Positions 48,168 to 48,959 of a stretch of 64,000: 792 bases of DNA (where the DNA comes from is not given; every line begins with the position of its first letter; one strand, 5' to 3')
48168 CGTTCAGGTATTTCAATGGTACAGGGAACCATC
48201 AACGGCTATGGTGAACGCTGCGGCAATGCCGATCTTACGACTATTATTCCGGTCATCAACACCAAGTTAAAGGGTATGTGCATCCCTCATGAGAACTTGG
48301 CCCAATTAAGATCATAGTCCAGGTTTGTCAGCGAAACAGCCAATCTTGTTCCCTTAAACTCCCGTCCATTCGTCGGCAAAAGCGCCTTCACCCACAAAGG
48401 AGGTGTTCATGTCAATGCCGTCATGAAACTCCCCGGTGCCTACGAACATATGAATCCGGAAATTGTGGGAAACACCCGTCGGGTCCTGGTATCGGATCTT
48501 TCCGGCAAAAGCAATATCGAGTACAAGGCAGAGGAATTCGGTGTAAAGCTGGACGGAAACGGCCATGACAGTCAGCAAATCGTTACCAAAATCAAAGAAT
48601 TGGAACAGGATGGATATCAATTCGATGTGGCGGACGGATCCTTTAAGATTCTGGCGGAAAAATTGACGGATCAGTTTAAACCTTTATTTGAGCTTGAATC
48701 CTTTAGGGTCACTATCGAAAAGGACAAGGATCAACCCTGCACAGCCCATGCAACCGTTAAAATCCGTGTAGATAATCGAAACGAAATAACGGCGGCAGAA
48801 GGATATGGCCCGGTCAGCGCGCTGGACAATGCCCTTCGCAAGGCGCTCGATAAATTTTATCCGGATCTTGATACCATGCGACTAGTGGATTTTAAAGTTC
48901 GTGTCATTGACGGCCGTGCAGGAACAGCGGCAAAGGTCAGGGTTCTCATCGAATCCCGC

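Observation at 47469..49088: cimA (citramalate synthase-type LeuA paralogue) interrupted by a single in-frame TAG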

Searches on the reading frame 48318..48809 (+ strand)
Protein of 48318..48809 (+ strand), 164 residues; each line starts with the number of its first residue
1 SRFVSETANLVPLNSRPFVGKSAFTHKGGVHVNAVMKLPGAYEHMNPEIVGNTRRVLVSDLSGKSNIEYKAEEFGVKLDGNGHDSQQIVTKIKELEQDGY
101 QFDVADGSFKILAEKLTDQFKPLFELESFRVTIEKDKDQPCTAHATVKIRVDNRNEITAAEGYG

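Call 27: find_homologous_proteins(query=window:48318-48809:+, max_evalue=1e-20)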
Query seq(164 aa) (164 aa): 290 proteins with E <= 1e-20 among 348 candidates; the best 120 are listed.
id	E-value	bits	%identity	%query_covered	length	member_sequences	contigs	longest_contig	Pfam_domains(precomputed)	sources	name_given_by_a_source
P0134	3.7e-80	285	78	100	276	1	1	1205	PF22617.2,PF08502.16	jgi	jgi:2-isopropylmalate synthase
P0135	2.3e-78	279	76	100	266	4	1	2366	PF22617.2,PF08502.16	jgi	-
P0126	5.5e-78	278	100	79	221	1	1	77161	PF22617.2,PF08502.16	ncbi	-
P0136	6.6e-78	278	77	100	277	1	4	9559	PF22617.2,PF08502.16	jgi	jgi:2-isopropylmalate synthase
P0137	7.2e-78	278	77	100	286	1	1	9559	PF22617.2,PF08502.16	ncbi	ncbi:MAG: alpha-isopropylmalate synthase regulatory domain-containing protein, partial [Desulfobacte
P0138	1.9e-77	277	75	100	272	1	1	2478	PF22617.2,PF08502.16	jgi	jgi:2-isopropylmalate synthase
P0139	3.0e-77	276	76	100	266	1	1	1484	PF22617.2,PF08502.16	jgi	jgi:2-isopropylmalate synthase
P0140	3.3e-77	276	74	100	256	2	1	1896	PF22617.2,PF08502.16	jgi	jgi:2-isopropylmalate synthase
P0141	6.4e-77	275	76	100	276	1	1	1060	PF22617.2,PF08502.16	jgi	jgi:2-isopropylmalate synthase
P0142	7.0e-77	275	75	100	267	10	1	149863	PF22617.2,PF08502.16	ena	-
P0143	1.1e-76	274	75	100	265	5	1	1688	PF22617.2,PF08502.16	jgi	jgi:2-isopropylmalate synthase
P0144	1.9e-76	273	76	100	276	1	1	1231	PF22617.2,PF08502.16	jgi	jgi:2-isopropylmalate synthase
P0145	4.7e-76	272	75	100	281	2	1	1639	PF22617.2,PF08502.16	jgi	jgi:2-isopropylmalate synthase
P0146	1.4e-75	270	74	100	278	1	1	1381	PF22617.2,PF08502.16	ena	-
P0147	9.3e-75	268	75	100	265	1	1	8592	PF22617.2,PF08502.16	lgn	-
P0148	1.0e-74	268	75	100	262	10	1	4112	PF22617.2,PF08502.16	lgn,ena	-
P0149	3.5e-74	266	74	100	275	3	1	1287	PF22617.2,PF08502.16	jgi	-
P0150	6.1e-74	265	74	100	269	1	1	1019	PF22617.2,PF08502.16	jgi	jgi:2-isopropylmalate synthase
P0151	2.9e-73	263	73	100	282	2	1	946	PF22617.2,PF08502.16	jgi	jgi:2-isopropylmalate synthase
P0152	4.8e-73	262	77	94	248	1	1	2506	PF22617.2,PF08502.16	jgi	-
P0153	8.8e-72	258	74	95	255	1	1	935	PF22617.2,PF08502.16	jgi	jgi:2-isopropylmalate synthase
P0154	1.1e-71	258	76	93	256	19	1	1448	PF22617.2,PF08502.16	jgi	jgi:2-isopropylmalate synthase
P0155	1.5e-71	257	75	95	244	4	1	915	PF22617.2,PF08502.16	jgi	jgi:2-isopropylmalate synthase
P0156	1.7e-71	257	71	100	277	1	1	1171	PF22617.2,PF08502.16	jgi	jgi:2-isopropylmalate synthase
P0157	6.2e-71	255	72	100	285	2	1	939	PF22617.2,PF08502.16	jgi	jgi:2-isopropylmalate synthase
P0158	1.6e-70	254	71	96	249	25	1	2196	PF22617.2,PF08502.16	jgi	jgi:2-isopropylmalate synthase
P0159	1.7e-70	254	73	95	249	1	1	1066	PF22617.2,PF08502.16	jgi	jgi:2-isopropylmalate synthase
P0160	2.1e-70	254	91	79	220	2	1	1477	PF22617.2,PF08502.16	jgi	jgi:2-isopropylmalate synthase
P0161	2.4e-70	253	73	98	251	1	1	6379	PF22617.2,PF08502.16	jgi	jgi:2-isopropylmalate synthase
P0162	8.4e-70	252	73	94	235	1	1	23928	PF22617.2,PF08502.16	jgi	jgi:2-isopropylmalate synthase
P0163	8.5e-69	248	69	95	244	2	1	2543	PF22617.2,PF08502.16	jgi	jgi:2-isopropylmalate synthase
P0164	1.3e-68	248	69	96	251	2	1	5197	PF22617.2,PF08502.16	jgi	jgi:2-isopropylmalate synthase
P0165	1.0e-67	245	68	100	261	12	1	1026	PF22617.2,PF08502.16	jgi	jgi:2-isopropylmalate synthase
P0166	1.2e-67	245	71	95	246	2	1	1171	PF22617.2,PF08502.16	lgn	-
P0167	1.4e-67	244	67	98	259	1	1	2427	PF22617.2,PF08502.16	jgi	jgi:2-isopropylmalate synthase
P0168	1.4e-67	244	68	100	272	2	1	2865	PF22617.2,PF08502.16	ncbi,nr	ncbi:MAG: citramalate synthase, partial [Desulfobacterales bacterium]|nr:citramalate synthase [Desul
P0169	1.5e-66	241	68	100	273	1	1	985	PF22617.2,PF08502.16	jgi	jgi:2-isopropylmalate synthase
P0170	5.3e-66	239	65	100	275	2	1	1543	PF22617.2,PF08502.16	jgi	jgi:2-isopropylmalate synthase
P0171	1.1e-65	238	70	100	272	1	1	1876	PF22617.2,PF08502.16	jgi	jgi:2-isopropylmalate synthase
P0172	3.2e-65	237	73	87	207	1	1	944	PF22617.2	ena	-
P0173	4.0e-65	236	70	95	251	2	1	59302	PF22617.2,PF08502.16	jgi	jgi:2-isopropylmalate synthase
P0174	9.7e-65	235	68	98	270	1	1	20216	PF22617.2,PF08502.16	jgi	jgi:2-isopropylmalate synthase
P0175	1.6e-64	235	66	95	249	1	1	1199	PF22617.2,PF08502.16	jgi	jgi:2-isopropylmalate synthase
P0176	7.0e-64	232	66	100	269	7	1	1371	PF22617.2,PF08502.16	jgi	jgi:2-isopropylmalate synthase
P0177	8.3e-64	232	73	89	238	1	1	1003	PF22617.2,PF08502.16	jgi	jgi:2-isopropylmalate synthase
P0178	8.4e-64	232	66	100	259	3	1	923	PF22617.2,PF08502.16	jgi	jgi:2-isopropylmalate synthase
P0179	9.1e-64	232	66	100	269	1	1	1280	PF22617.2,PF08502.16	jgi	jgi:2-isopropylmalate synthase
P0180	1.3e-63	232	66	100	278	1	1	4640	PF22617.2,PF08502.16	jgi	jgi:2-isopropylmalate synthase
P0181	1.5e-63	231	65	100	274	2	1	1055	PF22617.2,PF08502.16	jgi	-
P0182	3.5e-63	230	66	95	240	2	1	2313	PF22617.2,PF08502.16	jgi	jgi:2-isopropylmalate synthase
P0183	7.4e-63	229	72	90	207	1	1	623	PF22617.2,PF08502.16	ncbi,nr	ncbi:MAG: citramalate synthase, partial [Desulfobacterales bacterium]|nr:citramalate synthase [Desul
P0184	8.4e-63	229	65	100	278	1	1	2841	PF22617.2,PF08502.16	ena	-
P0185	2.1e-62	228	66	95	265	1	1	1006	PF22617.2,PF08502.16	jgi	jgi:2-isopropylmalate synthase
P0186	3.5e-62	227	77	82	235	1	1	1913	PF22617.2,PF08502.16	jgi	jgi:2-isopropylmalate synthase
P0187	5.1e-62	226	63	100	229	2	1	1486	PF22617.2,PF08502.16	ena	-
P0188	6.9e-62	226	65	100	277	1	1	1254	PF22617.2,PF08502.16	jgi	jgi:2-isopropylmalate synthase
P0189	8.4e-62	226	66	100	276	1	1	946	PF22617.2,PF08502.16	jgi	-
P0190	4.7e-61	223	65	95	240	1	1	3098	PF22617.2,PF08502.16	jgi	jgi:2-isopropylmalate synthase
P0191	1.5e-60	222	76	81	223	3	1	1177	PF22617.2,PF08502.16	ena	-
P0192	1.8e-60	221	66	95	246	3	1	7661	PF22617.2,PF08502.16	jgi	jgi:2-isopropylmalate synthase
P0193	2.5e-60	221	76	80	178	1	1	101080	PF22617.2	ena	-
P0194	2.8e-60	221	71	85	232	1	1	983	PF22617.2,PF00682.26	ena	-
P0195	2.9e-60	221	63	95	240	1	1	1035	PF22617.2,PF08502.16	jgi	jgi:2-isopropylmalate synthase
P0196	4.1e-60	220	65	95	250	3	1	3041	PF22617.2,PF08502.16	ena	-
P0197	4.7e-60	220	67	93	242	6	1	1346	PF22617.2,PF08502.16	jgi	jgi:2-isopropylmalate synthase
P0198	1.6e-59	218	64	100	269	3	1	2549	PF22617.2,PF08502.16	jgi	-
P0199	1.9e-59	218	64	100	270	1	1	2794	PF22617.2,PF08502.16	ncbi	ncbi:MAG: alpha-isopropylmalate synthase regulatory domain-containing protein, partial [Pseudomonado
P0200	2.0e-59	218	64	100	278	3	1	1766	PF22617.2,PF08502.16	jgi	jgi:2-isopropylmalate synthase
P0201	2.1e-59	218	63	100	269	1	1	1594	PF22617.2,PF08502.16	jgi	jgi:2-isopropylmalate synthase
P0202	3.2e-59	217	63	98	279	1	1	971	PF22617.2,PF08502.16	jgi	jgi:2-isopropylmalate synthase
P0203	5.7e-59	216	63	100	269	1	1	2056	PF22617.2,PF08502.16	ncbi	-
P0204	5.9e-59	216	68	89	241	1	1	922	PF22617.2,PF08502.16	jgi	jgi:2-isopropylmalate synthase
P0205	1.2e-58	215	63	100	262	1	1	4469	PF22617.2,PF08502.16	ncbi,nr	ncbi:MAG: citramalate synthase, partial [Desulfobacterales bacterium]|nr:citramalate synthase [Desul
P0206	1.3e-58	215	62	98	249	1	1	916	PF22617.2,PF08502.16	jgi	-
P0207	2.9e-58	214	74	82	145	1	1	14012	PF22617.2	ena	-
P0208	9.7e-58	212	78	79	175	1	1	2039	PF22617.2,PF08502.16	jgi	jgi:2-isopropylmalate synthase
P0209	3.4e-57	211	74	79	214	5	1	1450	PF22617.2,PF08502.16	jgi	jgi:2-isopropylmalate synthase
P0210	6.4e-57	210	63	98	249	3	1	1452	PF22617.2,PF08502.16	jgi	jgi:2-isopropylmalate synthase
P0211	1.6e-56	209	66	89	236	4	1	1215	PF22617.2,PF08502.16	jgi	jgi:2-isopropylmalate synthase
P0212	1.6e-56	209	73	79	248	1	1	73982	PF22617.2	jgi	jgi:2-isopropylmalate synthase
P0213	5.6e-56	207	74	79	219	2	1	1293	PF22617.2,PF08502.16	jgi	jgi:2-isopropylmalate synthase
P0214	9.8e-56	206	65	93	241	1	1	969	PF22617.2,PF08502.16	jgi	jgi:2-isopropylmalate synthase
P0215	2.6e-55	205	66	89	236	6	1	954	PF22617.2,PF08502.16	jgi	jgi:2-isopropylmalate synthase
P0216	3.1e-55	204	64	93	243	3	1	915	PF22617.2,PF08502.16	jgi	jgi:2-isopropylmalate synthase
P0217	5.3e-55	204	63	93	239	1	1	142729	PF22617.2,PF00682.26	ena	-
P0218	6.7e-55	203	75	79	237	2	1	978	PF22617.2,PF08502.16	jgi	jgi:2-isopropylmalate synthase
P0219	1.0e-54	203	80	73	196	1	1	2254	PF08502.16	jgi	jgi:2-isopropylmalate synthase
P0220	1.3e-54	202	72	79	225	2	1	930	PF22617.2,PF08502.16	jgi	jgi:2-isopropylmalate synthase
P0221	2.3e-53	198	72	79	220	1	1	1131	PF22617.2,PF08502.16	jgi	jgi:2-isopropylmalate synthase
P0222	4.2e-53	197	62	89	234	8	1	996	PF22617.2,PF08502.16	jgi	jgi:2-isopropylmalate synthase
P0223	9.3e-53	196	78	73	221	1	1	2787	PF08502.16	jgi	jgi:2-isopropylmalate synthase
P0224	1.5e-52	196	63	93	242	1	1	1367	PF22617.2,PF08502.16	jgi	jgi:2-isopropylmalate synthase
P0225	2.3e-52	195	68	80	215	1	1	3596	PF22617.2,PF08502.16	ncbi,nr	ncbi:MAG: citramalate synthase, partial [Proteobacteria bacterium]|nr:citramalate synthase [Pseudomo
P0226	4.3e-52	194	73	79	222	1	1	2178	PF22617.2,PF08502.16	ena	-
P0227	4.5e-52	194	71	79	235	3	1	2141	PF22617.2,PF08502.16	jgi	jgi:2-isopropylmalate synthase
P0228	8.1e-52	193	60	98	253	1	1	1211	PF22617.2,PF08502.16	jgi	jgi:2-isopropylmalate synthase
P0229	9.0e-52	193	71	79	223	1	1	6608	PF22617.2,PF08502.16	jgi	jgi:2-isopropylmalate synthase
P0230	1.1e-51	193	58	100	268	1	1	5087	PF22617.2,PF08502.16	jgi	-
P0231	2.1e-51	192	71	79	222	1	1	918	PF22617.2,PF08502.16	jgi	jgi:2-isopropylmalate synthase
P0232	3.3e-51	191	73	73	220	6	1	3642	PF08502.16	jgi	jgi:2-isopropylmalate synthase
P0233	3.3e-51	191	77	73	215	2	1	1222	PF08502.16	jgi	jgi:2-isopropylmalate synthase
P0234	8.3e-51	190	57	100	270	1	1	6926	PF22617.2,PF08502.16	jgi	-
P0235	1.0e-50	190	73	73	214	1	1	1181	PF08502.16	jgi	-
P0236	1.1e-50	190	60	100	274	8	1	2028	PF22617.2,PF08502.16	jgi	jgi:2-isopropylmalate synthase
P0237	1.1e-50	190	64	84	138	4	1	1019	PF22617.2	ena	-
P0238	2.1e-50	189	57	100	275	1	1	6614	PF22617.2,PF08502.16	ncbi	ncbi:MAG: alpha-isopropylmalate synthase regulatory domain-containing protein, partial [Syntrophus s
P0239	3.3e-50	188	56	100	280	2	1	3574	PF22617.2,PF08502.16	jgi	jgi:2-isopropylmalate synthase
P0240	3.8e-50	188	71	79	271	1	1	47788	PF22617.2,PF08502.16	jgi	jgi:hypothetical protein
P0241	3.9e-50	188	73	73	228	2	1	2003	PF08502.16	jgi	jgi:2-isopropylmalate synthase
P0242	5.9e-50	187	71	79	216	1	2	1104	PF22617.2,PF08502.16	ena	-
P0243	6.3e-50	187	59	93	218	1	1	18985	PF22617.2,PF08502.16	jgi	jgi:2-isopropylmalate synthase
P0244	7.5e-50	187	71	79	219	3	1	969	PF22617.2,PF08502.16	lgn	-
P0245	9.0e-50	187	74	71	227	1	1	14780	PF22617.2,PF00682.26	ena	-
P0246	9.6e-50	187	75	71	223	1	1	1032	PF08502.16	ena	-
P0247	1.3e-49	186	73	73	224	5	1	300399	PF08502.16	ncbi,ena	-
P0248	1.4e-49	186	78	70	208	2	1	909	PF08502.16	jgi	jgi:2-isopropylmalate synthase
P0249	1.4e-49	186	67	79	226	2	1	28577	PF22617.2,PF08502.16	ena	-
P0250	1.4e-49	186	62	89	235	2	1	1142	PF22617.2,PF08502.16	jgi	jgi:2-isopropylmalate synthase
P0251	1.7e-49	186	54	100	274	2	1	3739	PF22617.2,PF08502.16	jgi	-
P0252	4.5e-49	184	73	73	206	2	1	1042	PF08502.16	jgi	jgi:2-isopropylmalate synthase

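Call 29: find_encoding_contigs(protein=P0160, flank=5000, max_places=6)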
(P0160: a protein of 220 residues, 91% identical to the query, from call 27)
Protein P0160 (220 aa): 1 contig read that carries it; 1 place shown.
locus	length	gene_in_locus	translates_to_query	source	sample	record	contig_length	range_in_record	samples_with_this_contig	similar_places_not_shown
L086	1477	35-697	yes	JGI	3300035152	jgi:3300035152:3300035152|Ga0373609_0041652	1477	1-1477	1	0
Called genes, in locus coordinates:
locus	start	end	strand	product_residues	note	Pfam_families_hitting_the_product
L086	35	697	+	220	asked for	PF22617:HCS_D2, PF08502:LeuA_dimer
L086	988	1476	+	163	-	?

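Call 30: find_encoding_contigs(protein=P0249, flank=4000, max_places=4)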
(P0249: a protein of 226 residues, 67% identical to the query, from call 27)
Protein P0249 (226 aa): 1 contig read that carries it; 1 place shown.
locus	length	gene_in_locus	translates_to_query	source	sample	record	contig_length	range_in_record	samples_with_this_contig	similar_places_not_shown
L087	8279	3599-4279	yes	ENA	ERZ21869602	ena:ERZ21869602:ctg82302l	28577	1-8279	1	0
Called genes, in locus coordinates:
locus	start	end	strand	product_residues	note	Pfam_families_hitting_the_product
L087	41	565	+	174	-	PF00205:TPP_enzyme_M, PF02775:TPP_enzyme_C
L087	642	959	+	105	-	PF02775:TPP_enzyme_C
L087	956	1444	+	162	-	PF01842:ACT, PF22629:ACT_AHAS_ss, PF13710:ACT_5, PF10369:ALS_ss_C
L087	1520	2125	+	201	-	PF03446:NAD_binding_2 (weak), PF07991:KARI_N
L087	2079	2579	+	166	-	PF01450:KARI_C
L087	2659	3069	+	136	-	PF00682:HMGL-like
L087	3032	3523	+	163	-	PF00682:HMGL-like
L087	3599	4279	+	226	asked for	PF22617:HCS_D2, PF08502:LeuA_dimer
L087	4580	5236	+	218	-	PF00682:HMGL-like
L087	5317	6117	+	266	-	PF22617:HCS_D2, PF08502:LeuA_dimer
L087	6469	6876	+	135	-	-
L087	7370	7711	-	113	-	-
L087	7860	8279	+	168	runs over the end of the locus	-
